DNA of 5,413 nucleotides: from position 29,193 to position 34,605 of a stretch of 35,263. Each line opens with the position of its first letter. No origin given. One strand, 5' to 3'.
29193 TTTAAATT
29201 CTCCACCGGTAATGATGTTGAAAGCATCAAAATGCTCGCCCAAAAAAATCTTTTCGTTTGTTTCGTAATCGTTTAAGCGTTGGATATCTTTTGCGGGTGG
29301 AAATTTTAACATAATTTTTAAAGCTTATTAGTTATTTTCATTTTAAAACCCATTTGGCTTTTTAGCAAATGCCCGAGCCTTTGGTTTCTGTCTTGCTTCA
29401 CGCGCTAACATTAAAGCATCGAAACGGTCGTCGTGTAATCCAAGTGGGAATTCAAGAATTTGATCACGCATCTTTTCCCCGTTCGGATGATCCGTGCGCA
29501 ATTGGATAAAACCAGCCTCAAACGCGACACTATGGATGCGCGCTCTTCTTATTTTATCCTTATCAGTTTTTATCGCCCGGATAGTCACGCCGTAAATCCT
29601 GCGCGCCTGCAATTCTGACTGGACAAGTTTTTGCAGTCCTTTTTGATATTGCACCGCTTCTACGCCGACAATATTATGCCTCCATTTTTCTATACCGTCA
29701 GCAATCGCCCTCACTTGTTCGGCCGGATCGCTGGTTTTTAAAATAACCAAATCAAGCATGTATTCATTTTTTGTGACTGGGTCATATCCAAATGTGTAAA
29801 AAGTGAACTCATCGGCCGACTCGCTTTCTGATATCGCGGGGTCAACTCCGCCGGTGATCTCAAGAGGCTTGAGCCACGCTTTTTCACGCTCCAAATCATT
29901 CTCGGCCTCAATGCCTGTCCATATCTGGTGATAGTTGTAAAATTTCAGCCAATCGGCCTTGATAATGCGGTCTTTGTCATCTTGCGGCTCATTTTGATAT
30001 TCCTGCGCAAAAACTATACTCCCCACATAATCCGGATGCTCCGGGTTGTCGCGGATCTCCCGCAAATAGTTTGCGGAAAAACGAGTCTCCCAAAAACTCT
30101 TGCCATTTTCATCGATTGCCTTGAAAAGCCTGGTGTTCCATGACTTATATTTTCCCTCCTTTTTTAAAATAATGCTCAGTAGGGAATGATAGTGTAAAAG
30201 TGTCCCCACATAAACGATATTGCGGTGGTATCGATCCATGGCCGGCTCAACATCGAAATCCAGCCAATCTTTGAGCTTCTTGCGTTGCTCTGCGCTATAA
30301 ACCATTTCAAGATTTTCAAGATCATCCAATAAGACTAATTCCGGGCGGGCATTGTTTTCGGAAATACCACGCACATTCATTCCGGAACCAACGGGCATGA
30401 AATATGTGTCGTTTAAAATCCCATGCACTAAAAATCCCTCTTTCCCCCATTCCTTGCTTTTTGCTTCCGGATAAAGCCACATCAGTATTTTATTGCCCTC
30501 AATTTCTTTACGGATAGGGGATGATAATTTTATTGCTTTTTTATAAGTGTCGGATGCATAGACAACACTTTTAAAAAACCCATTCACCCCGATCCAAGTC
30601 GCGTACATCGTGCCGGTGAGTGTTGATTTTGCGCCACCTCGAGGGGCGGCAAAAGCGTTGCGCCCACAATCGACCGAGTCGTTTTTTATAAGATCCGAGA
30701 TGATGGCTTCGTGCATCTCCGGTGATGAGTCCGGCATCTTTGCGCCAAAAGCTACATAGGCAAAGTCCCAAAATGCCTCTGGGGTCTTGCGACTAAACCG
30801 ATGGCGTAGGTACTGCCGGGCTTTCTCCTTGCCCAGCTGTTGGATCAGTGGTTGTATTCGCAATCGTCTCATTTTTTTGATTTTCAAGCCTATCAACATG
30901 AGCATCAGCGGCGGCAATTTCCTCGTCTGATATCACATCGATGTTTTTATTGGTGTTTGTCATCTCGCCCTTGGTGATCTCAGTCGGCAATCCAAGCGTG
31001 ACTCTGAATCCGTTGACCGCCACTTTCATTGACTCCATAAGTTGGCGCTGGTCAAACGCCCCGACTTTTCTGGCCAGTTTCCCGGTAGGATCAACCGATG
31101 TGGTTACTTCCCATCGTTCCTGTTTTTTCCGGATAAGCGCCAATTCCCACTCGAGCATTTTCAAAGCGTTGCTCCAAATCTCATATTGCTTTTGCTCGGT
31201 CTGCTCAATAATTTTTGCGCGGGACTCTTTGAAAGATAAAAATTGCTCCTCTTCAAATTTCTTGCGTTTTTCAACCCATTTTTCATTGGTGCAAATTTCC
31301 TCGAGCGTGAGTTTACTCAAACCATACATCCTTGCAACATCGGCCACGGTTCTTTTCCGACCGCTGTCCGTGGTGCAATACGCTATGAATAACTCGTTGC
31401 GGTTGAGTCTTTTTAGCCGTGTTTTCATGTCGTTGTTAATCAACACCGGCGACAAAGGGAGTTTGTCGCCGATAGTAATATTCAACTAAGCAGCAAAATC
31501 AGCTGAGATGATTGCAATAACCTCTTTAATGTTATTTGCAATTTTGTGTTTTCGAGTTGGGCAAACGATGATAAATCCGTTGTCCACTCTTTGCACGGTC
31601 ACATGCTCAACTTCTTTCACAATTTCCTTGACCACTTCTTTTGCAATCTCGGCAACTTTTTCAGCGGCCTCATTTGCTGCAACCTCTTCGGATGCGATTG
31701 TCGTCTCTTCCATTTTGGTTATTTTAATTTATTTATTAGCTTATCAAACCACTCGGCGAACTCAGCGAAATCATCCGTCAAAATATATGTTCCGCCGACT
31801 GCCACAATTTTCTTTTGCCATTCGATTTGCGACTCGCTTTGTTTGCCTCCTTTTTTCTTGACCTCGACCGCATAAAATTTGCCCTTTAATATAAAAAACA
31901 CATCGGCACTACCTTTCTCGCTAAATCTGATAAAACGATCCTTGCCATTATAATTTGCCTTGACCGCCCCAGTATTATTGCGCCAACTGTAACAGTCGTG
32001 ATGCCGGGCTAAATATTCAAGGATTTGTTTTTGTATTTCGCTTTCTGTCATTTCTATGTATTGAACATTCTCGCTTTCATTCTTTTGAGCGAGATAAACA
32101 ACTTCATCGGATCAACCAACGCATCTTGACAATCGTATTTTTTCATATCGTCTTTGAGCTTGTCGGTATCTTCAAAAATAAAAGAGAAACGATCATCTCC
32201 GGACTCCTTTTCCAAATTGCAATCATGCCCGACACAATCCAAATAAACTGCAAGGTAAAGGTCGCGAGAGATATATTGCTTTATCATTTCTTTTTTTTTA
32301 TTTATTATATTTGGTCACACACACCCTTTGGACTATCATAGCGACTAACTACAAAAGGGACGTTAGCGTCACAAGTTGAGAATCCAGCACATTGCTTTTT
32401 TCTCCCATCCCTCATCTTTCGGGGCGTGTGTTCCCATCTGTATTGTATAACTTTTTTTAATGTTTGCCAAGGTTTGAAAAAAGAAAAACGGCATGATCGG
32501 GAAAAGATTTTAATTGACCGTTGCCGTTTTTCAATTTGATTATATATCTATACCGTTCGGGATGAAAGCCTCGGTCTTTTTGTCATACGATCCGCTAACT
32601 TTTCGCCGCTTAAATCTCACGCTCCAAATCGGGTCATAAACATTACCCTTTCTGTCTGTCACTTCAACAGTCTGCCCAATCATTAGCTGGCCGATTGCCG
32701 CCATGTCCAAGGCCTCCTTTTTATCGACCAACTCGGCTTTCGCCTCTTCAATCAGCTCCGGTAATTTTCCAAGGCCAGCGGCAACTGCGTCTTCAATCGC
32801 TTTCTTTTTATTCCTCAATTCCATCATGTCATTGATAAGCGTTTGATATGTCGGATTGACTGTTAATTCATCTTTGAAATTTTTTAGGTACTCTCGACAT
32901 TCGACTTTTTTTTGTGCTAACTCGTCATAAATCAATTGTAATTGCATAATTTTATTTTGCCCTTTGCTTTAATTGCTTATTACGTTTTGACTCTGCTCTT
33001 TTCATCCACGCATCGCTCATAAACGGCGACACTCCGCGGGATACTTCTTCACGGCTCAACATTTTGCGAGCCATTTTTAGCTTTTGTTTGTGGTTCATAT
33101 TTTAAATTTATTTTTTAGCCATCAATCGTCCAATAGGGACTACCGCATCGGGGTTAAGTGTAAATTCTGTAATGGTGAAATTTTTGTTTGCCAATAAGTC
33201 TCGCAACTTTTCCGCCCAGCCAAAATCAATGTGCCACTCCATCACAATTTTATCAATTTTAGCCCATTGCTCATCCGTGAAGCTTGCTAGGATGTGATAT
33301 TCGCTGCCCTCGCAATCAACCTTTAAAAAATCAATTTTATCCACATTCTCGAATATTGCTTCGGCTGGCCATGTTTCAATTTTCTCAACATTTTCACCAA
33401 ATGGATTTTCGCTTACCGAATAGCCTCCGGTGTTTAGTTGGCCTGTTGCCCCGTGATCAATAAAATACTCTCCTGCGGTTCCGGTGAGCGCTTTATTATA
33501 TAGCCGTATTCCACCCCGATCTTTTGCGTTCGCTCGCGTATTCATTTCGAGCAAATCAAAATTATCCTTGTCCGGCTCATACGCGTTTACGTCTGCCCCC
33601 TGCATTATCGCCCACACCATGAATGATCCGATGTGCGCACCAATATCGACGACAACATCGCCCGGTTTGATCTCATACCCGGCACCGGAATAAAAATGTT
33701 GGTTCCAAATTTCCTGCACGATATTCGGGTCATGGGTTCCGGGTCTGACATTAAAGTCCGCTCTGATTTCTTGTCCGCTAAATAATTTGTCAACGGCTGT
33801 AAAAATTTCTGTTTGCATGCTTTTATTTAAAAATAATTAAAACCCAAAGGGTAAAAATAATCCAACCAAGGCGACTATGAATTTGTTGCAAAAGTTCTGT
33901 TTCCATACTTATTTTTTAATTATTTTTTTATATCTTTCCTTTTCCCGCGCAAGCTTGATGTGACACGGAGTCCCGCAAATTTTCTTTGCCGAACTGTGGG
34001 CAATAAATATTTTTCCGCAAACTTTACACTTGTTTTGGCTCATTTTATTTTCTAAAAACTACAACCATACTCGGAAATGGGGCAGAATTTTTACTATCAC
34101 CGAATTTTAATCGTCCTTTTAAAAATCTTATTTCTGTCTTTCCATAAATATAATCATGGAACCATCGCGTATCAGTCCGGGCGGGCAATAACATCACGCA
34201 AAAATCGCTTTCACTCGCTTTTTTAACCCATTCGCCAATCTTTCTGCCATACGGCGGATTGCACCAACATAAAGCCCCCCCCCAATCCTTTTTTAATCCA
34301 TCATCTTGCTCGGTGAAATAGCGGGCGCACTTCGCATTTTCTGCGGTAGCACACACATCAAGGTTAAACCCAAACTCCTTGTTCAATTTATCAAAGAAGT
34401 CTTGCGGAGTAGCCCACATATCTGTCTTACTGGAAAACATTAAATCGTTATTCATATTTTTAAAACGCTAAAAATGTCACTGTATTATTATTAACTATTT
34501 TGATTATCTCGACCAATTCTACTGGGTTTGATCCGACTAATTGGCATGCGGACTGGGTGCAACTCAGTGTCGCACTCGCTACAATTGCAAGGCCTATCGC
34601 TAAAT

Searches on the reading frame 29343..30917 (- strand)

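Call 12: search_protein_families(library=phrogs, proteins=[window:29343-30917:-], max_evalue=0.001)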
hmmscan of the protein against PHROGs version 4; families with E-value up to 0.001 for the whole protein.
window:29343-30917:- (524 aa): 6 families
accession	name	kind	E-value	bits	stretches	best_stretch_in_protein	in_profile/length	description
phrog_38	-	head and packaging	3.2e-72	245.3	1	35-512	266-707/760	terminase large subunit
phrog_5573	-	head and packaging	1.1e-15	58.7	1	255-516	7-242/250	terminase large subunit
phrog_17672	-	head and packaging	1.3e-07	31.9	1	88-263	69-240/395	terminase large subunit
phrog_4758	-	head and packaging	7.6e-05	23.2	1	50-272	21-240/243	terminase large subunit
phrog_14112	-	unknown function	9.7e-05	22.9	1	66-218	87-239/247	-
phrog_979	-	head and packaging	0.00056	19.7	0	442-513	528-603/642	terminase large subunit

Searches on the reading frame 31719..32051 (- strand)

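Call 66: search_protein_families(library=pfam, proteins=[window:31719-32051:-], max_evalue=0.01)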
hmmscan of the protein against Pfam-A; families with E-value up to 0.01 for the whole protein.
window:31719-32051:- (110 aa): 1 family
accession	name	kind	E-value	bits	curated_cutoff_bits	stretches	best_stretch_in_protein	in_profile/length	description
PF08774.17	VRR_NUC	-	0.0048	17.4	23.8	0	3-83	3-103/116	VRR-NUC domain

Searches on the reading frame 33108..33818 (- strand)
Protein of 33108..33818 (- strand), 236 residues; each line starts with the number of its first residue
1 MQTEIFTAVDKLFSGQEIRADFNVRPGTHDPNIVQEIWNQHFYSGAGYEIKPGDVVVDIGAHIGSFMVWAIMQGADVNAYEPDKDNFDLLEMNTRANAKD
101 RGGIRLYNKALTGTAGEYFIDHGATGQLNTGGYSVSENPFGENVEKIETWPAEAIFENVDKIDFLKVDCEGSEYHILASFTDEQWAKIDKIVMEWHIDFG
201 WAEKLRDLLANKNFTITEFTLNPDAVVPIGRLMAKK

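Call 12: search_protein_families(library=phrogs, proteins=[window:33108-33818:-], max_evalue=0.001)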
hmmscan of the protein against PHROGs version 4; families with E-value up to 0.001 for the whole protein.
window:33108-33818:- (236 aa): 2 families
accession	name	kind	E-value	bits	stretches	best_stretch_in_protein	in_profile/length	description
phrog_8156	-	other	6.9e-17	62.5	1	33-199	34-193/244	methyltransferase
phrog_28597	-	unknown function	2.4e-09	37.8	1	22-199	13-180/233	-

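Call 66: search_protein_families(library=pfam, proteins=[window:33108-33818:-], max_evalue=0.01)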
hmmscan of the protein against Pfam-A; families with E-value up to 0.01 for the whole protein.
window:33108-33818:- (236 aa): 1 family
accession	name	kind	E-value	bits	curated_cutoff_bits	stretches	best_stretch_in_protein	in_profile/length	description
PF05050.19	Methyltransf_21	-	8.6e-12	45.9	22.7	1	58-214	1-171/173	Methyltransferase FkbM domain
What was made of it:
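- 33108..33818 (-): FkbM-type methyltransferase (236 aa), outside the cassette. A possible glycan O-methyltransferase. PF05050 E = 8.6e-12 (call 66).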

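Call 82: search_protein_families(library=padloc, proteins=[window:33108-33818:-], max_evalue=0.001)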
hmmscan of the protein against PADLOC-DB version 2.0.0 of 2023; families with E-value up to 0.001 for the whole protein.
window:33108-33818:- (236 aa): 1 family
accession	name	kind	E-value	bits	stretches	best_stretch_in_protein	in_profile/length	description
PDLC04134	mad2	-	2.5e-05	21.3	1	49-106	288-343/492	mads_2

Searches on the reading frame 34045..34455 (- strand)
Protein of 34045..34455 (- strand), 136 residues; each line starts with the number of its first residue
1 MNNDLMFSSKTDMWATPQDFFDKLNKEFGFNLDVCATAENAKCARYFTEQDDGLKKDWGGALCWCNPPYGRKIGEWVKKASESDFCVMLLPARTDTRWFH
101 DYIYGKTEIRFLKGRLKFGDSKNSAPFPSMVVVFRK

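Call 66: search_protein_families(library=pfam, proteins=[window:34045-34455:-], max_evalue=0.01)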
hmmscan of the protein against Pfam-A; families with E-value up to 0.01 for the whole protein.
window:34045-34455:- (136 aa): 1 family
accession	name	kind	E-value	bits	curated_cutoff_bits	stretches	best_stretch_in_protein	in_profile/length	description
PF05869.16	Dam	-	5e-32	111.3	28.1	1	9-131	7-141/169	DNA N-6-adenine-methyltransferase (Dam)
